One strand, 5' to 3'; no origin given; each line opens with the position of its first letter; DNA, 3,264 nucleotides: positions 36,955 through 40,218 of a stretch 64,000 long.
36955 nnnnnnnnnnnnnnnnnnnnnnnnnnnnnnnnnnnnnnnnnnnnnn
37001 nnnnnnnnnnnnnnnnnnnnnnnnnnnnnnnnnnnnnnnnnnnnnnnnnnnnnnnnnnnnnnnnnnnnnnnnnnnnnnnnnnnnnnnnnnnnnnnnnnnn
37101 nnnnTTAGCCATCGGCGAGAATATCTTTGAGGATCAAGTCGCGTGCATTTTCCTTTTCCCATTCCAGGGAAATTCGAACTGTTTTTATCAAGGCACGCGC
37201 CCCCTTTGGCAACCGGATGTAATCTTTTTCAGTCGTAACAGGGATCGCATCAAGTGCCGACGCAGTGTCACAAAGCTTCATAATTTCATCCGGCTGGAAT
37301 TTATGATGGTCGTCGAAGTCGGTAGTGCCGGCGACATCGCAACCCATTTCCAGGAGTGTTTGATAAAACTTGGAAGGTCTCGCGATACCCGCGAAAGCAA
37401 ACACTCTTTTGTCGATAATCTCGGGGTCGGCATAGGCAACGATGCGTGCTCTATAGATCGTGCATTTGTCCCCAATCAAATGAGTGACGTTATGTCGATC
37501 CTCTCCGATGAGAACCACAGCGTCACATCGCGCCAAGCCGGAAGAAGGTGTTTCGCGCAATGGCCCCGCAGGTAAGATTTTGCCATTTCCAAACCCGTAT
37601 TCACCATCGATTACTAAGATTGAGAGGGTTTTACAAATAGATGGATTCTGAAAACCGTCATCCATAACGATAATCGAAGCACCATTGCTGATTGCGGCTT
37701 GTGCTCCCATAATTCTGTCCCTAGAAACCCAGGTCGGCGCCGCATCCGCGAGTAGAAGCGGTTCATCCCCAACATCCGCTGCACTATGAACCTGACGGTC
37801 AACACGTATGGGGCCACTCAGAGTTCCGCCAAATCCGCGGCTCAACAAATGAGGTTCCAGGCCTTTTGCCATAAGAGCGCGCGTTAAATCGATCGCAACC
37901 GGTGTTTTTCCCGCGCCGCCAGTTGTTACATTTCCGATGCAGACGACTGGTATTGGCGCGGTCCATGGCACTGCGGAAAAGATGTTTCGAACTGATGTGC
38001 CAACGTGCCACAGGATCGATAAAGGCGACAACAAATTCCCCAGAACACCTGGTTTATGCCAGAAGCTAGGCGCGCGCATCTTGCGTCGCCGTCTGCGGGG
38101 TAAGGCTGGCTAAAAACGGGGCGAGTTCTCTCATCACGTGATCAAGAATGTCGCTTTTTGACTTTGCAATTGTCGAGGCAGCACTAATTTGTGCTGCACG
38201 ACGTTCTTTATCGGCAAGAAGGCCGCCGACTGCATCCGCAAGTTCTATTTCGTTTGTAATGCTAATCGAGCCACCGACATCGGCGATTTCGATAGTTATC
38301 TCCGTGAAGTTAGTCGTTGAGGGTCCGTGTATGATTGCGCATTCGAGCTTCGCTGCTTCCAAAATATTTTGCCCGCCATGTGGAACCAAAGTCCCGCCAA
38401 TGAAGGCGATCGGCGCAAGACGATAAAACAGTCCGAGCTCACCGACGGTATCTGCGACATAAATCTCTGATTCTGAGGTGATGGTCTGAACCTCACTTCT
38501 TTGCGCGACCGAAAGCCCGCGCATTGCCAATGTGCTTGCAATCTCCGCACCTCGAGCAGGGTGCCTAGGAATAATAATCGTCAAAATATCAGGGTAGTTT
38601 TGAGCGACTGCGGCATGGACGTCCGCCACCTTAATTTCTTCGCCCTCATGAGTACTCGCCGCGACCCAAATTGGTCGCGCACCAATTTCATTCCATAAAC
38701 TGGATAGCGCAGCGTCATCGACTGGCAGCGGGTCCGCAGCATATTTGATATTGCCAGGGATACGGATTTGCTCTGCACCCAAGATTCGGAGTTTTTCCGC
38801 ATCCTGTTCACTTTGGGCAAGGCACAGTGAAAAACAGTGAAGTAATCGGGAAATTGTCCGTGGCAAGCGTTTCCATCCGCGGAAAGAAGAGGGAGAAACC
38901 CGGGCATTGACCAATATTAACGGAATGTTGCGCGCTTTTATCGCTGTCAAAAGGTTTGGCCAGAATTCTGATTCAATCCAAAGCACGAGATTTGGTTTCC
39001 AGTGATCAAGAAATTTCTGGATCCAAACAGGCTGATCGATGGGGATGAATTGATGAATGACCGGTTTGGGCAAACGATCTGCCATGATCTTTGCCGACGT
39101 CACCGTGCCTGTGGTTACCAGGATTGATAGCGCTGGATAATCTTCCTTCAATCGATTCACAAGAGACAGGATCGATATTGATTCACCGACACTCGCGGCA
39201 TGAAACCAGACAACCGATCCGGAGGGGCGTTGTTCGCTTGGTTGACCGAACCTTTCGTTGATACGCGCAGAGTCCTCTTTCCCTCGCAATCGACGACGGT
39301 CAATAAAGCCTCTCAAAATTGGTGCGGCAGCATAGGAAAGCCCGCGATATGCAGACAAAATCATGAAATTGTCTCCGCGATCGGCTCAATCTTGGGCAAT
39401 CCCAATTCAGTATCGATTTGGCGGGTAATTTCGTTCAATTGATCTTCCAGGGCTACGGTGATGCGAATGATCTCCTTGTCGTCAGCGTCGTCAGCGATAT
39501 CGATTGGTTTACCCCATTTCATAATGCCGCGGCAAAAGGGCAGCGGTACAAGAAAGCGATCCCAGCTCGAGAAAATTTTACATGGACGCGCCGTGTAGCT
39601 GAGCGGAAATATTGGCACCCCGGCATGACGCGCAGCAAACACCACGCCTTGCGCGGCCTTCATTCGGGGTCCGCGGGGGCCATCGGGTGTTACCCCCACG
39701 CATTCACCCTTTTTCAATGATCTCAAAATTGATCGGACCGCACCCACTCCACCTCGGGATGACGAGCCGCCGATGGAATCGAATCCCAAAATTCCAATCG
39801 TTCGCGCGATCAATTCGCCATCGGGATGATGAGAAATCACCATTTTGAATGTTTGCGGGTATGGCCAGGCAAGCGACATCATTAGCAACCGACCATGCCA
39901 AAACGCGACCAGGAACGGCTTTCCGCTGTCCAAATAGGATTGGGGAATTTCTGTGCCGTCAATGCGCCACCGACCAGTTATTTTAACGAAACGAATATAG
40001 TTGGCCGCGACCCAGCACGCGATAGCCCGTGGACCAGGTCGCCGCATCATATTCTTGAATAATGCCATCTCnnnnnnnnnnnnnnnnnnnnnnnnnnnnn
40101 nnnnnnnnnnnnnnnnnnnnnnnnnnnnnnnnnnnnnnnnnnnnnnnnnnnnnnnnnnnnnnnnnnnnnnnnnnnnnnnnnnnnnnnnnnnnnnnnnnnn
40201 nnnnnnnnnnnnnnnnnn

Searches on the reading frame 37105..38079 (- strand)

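Call 43: search_protein_families(library=pfam, proteins=[window:37105-38079:-], max_evalue=0.0001)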
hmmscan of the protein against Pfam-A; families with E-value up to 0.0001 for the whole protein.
window:37105-38079:- (324 aa): 1 family
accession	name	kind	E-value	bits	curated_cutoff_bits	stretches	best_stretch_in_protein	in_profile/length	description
PF02606.20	LpxK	-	3.4e-86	289.8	27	1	16-318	4-325/328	Tetraacyldisaccharide-1-P 4'-kinase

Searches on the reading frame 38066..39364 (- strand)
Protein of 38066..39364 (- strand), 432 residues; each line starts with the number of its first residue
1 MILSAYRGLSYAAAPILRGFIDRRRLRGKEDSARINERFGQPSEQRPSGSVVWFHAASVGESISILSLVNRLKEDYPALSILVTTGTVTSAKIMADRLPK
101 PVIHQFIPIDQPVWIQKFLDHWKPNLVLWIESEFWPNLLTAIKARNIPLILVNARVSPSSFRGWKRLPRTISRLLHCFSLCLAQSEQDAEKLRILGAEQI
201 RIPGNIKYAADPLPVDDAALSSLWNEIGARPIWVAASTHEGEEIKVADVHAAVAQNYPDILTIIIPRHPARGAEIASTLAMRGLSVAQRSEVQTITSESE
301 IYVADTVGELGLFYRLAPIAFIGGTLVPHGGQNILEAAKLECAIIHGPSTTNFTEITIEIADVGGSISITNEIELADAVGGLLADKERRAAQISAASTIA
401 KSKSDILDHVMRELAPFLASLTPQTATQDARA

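Call 43: search_protein_families(library=pfam, proteins=[window:38066-39364:-], max_evalue=0.0001)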
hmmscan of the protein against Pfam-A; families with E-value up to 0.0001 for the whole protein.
window:38066-39364:- (432 aa): 1 family
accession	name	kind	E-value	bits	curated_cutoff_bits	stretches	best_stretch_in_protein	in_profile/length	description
PF04413.22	Glycos_transf_N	-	5.1e-63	212.3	23.9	1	34-209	2-178/179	3-Deoxy-D-manno-octulosonic-acid transferase (kdotransferase)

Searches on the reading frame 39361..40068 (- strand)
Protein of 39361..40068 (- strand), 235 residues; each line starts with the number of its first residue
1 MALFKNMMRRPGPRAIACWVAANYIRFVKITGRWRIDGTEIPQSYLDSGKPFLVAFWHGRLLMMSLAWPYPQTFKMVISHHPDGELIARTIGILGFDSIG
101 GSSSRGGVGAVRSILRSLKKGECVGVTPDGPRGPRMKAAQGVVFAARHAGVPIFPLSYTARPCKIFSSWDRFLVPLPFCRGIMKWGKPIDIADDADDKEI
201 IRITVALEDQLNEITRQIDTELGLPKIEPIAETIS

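Call 43: search_protein_families(library=pfam, proteins=[window:39361-40068:-], max_evalue=0.0001)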
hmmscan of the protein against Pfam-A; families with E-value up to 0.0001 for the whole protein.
window:39361-40068:- (235 aa): 1 family
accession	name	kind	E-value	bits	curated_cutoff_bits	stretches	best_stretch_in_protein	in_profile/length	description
PF04028.18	DUF374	-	8.2e-25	86.6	26.8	1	71-135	5-69/69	Domain of unknown function (DUF374)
